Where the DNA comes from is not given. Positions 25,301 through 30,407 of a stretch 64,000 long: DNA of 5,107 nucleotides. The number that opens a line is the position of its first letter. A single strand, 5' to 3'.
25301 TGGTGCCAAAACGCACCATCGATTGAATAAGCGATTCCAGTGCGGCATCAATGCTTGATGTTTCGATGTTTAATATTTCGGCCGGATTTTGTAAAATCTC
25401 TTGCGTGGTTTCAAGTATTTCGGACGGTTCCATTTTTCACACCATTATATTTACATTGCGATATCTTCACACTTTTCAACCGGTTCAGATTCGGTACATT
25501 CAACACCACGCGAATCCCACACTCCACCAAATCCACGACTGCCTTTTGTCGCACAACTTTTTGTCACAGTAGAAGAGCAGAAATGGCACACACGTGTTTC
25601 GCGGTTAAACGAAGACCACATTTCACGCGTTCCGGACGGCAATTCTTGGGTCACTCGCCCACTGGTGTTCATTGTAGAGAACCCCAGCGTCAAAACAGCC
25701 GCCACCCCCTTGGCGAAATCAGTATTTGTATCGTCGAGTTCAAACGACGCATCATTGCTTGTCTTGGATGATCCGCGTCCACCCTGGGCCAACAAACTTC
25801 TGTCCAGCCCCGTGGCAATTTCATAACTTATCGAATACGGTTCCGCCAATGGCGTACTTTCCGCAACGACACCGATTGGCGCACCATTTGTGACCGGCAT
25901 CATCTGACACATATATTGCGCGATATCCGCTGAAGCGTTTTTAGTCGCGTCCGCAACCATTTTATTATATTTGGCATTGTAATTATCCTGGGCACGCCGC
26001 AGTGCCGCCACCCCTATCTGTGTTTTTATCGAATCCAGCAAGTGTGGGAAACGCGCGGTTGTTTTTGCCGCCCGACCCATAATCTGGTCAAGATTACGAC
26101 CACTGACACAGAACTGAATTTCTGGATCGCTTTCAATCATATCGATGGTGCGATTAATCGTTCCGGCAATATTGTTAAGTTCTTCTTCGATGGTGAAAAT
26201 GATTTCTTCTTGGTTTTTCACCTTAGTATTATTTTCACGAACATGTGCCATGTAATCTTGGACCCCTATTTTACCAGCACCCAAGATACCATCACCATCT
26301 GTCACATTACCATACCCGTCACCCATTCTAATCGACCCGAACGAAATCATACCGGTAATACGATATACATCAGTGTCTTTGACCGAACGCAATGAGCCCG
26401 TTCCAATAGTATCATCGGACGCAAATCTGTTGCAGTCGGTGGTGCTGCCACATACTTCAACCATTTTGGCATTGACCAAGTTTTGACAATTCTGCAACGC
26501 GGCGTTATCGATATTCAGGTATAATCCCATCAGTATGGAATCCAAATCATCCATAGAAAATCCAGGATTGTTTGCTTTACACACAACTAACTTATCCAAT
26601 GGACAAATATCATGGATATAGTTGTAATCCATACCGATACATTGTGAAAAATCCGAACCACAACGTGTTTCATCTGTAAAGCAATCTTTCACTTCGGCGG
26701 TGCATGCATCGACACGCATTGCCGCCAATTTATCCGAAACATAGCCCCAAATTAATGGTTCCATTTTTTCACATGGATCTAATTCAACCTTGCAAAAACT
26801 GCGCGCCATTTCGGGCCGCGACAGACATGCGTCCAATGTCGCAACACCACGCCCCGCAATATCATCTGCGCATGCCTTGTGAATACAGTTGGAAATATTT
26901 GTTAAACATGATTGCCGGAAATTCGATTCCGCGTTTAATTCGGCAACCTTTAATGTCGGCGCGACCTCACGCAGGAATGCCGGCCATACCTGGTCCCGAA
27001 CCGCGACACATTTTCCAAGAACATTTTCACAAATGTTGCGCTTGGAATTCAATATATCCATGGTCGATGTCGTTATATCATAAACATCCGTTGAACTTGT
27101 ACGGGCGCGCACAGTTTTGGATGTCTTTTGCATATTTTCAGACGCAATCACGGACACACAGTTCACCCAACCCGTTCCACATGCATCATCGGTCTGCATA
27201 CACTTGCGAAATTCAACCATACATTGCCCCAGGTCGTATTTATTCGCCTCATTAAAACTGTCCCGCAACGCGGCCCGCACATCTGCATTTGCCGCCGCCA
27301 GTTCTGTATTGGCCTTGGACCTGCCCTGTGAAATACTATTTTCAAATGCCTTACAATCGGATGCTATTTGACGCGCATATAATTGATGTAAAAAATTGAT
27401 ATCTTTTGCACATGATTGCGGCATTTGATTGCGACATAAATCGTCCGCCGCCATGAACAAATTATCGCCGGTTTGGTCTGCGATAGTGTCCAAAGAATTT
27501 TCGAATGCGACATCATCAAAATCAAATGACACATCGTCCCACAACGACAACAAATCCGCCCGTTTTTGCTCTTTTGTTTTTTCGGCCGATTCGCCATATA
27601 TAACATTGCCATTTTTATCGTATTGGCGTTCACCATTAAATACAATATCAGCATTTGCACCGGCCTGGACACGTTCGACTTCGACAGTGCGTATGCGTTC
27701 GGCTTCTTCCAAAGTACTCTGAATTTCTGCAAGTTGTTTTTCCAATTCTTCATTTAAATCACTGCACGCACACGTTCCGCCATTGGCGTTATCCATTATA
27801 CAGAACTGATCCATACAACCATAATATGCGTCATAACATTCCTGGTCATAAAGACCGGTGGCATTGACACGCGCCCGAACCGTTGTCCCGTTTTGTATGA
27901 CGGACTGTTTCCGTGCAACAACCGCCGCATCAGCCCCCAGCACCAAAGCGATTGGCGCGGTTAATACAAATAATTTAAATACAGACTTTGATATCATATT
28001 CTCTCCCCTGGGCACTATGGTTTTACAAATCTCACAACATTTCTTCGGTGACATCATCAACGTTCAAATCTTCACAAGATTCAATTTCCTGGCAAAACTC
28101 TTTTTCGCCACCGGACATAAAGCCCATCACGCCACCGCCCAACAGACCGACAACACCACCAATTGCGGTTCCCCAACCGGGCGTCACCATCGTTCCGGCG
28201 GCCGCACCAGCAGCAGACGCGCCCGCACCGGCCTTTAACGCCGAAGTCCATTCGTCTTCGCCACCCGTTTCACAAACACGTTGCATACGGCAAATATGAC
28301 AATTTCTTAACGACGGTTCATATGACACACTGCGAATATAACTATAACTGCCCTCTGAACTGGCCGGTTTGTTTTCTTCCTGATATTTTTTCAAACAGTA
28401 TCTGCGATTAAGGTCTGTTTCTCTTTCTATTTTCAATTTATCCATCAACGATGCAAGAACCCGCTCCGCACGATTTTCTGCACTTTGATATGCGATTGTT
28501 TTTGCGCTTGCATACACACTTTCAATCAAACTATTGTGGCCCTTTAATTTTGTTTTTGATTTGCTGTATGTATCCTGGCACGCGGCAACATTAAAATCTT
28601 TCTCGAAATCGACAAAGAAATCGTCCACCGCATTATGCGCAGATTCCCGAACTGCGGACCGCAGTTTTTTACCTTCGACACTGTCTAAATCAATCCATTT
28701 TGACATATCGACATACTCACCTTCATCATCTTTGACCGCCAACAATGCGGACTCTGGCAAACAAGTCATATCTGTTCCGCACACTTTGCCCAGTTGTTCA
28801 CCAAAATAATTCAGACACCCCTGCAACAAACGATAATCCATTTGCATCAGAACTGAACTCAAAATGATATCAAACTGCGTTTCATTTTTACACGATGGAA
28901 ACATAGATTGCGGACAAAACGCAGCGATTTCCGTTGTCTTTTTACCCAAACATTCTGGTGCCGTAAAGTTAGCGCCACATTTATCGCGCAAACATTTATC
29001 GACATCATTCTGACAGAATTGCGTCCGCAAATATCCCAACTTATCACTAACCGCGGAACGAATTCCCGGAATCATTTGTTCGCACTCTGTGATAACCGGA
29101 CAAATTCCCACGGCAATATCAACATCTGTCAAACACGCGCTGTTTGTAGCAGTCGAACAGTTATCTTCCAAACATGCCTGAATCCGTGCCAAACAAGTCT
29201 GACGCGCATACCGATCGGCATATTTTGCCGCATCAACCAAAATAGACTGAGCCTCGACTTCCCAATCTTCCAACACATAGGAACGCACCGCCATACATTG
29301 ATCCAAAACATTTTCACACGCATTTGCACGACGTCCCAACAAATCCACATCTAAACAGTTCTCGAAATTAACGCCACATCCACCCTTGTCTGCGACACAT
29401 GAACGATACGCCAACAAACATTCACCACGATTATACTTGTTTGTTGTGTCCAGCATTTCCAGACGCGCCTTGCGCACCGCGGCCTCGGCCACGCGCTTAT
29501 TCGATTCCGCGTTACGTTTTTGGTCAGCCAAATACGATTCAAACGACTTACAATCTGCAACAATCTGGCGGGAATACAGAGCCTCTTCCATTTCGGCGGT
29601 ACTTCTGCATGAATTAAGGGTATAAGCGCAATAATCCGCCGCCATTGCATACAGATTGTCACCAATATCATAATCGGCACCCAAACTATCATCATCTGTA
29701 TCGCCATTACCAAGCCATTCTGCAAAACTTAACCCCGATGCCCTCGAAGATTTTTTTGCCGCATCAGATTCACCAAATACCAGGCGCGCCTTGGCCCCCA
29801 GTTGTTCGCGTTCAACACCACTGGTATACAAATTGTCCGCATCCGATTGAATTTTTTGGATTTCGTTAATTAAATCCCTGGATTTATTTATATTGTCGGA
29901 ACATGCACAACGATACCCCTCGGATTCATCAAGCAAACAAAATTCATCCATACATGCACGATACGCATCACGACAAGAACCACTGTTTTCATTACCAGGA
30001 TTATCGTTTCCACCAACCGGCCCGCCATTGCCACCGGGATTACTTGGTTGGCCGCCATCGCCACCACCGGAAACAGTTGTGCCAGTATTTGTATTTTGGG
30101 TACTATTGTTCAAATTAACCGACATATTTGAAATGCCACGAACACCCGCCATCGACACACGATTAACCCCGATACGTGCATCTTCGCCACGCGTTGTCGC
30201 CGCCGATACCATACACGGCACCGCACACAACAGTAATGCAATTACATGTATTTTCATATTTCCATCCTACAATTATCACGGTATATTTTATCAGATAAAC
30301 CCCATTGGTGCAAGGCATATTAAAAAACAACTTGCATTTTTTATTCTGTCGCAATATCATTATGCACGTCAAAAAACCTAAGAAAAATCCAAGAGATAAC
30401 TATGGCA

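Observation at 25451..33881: Cluster of giant paralogous cysteine-module secreted proteins around infA (candidate undescribed envelope/surface system)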

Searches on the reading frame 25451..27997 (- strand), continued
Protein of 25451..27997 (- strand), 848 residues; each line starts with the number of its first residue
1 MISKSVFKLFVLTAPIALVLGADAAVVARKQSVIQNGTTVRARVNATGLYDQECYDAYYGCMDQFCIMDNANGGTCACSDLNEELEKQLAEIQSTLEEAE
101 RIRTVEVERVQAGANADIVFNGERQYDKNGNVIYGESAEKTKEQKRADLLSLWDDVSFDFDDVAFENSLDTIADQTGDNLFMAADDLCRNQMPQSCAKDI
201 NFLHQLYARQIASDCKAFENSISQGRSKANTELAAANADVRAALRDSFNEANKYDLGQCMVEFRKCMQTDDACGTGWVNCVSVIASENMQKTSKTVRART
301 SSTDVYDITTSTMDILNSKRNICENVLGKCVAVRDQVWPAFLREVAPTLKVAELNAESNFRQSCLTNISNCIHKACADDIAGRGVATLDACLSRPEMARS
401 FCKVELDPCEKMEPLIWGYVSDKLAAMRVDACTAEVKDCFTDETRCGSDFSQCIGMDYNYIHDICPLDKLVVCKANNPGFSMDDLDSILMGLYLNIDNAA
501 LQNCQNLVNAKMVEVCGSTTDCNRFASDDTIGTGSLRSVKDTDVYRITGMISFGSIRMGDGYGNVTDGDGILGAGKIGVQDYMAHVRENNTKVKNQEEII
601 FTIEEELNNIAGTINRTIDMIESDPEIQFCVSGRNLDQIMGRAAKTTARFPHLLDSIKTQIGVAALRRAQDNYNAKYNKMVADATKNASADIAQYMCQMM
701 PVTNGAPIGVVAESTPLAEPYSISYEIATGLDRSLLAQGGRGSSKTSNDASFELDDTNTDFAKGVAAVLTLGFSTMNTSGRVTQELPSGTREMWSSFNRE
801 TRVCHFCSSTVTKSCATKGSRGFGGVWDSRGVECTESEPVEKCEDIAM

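Call 78: search_protein_families(library=phrogs, proteins=[window:25451-27997:-], max_evalue=0.01)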
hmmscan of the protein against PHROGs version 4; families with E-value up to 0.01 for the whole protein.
window:25451-27997:- (848 aa): 1 family
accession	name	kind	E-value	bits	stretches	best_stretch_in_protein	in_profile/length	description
phrog_27813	-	unknown function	0.0025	17.4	1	586-670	411-491/608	-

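Call 79: search_protein_families(library=padloc, proteins=[window:25451-27997:-], max_evalue=0.01)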
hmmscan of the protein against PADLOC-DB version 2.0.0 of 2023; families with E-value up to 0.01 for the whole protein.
window:25451-27997:- (848 aa): 0 families

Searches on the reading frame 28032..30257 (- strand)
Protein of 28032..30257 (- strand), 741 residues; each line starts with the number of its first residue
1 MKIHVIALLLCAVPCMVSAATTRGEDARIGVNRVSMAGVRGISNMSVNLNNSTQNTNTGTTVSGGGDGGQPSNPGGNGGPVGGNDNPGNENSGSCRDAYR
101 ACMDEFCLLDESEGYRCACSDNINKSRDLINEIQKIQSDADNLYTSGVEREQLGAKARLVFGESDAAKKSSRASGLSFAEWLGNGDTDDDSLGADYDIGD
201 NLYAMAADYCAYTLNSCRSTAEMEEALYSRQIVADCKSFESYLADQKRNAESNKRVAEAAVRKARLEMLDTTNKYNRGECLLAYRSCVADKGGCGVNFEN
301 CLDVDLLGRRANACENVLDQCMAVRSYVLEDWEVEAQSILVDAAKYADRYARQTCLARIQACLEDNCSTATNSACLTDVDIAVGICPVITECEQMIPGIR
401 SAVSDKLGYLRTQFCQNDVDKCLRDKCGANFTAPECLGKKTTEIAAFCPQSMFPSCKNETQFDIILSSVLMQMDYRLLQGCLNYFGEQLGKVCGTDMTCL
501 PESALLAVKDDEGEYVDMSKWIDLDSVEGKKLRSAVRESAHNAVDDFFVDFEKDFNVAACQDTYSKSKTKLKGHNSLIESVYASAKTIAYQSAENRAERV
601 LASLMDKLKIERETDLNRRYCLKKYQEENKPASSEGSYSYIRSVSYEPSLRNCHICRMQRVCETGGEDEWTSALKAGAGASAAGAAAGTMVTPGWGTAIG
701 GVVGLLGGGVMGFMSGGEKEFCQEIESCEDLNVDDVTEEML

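Call 4: search_protein_families(library=pfam, proteins=[window:28032-30257:-], max_evalue=1)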
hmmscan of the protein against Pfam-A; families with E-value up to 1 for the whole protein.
window:28032-30257:- (741 aa): 3 families
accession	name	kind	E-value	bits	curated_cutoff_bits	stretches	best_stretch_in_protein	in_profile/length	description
PF13488.11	Gly-zipper_Omp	-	0.31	11.5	25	1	681-713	7-40/46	Glycine zipper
PF25688.1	P22_gp7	-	0.37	11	28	0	670-707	188-227/230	Bacteriophage P22 DNA ejection protein gp7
PF20721.2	C19orf12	-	0.39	10.9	30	1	678-711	46-79/163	C19orf12-like protein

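Call 11: find_homologous_proteins(query=window:28032-30257:-, max_evalue=0.001)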
Query window:28032-30257:- (741 aa): 955 proteins with E <= 0.001 among 8000 candidates; the best 120 are listed.
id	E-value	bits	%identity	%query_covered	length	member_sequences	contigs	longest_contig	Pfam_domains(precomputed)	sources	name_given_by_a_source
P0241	0.0e+0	1685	100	100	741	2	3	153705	-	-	-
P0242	0.0e+0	1273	75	100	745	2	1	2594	PF13488.12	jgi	-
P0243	0.0e+0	1247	76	99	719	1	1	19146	-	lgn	-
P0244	0.0e+0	1202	75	99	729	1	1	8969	-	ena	-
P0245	0.0e+0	1183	74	99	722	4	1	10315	-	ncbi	-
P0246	0.0e+0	1176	72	99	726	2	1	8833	-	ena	-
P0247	0.0e+0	1169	71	99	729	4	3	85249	-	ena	-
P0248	0.0e+0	1165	70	99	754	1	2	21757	-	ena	-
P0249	0.0e+0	1163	72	99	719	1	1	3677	-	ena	-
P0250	0.0e+0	1163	72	99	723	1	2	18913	-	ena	-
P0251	0.0e+0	1159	72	99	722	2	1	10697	-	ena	-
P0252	0.0e+0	1141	70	99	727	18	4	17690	-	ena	-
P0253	0.0e+0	1138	71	99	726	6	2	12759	-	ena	-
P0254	0.0e+0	1135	71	99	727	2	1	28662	-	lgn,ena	-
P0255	0.0e+0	1129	71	99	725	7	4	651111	-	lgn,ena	-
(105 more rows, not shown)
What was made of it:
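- On Glycine-zipper OM proteins (PF13488): Ortholog P0242 is listed with PF13488 (call 11).
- Closest known: Glycine-zipper outer-membrane proteins. Same: One ortholog (P0242) has a precomputed PF13488 hit (call 11).
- Checked: Pfam PF13488 is sub-threshold in the window copy (call 4), and one ortholog (P0242) carries a precomputed PF13488 hit (call 11).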

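Call 47: search_protein_families(library=ncbifam, proteins=[window:28032-30257:-], max_evalue=0.1)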
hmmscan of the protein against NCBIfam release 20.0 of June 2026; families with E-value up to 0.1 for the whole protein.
window:28032-30257:- (741 aa): 0 families

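Call 78: search_protein_families(library=phrogs, proteins=[window:28032-30257:-], max_evalue=0.01)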
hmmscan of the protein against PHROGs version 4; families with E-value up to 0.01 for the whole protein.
window:28032-30257:- (741 aa): 2 families
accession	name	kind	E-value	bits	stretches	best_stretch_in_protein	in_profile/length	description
phrog_14486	-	unknown function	0.0057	16.9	0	676-708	366-398/489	-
phrog_10093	-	tail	0.0092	14.4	0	675-713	1156-1193/1899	tail length tape measure protein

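Call 79: search_protein_families(library=padloc, proteins=[window:28032-30257:-], max_evalue=0.01)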
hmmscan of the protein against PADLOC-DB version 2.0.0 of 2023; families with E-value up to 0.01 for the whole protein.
window:28032-30257:- (741 aa): 0 families
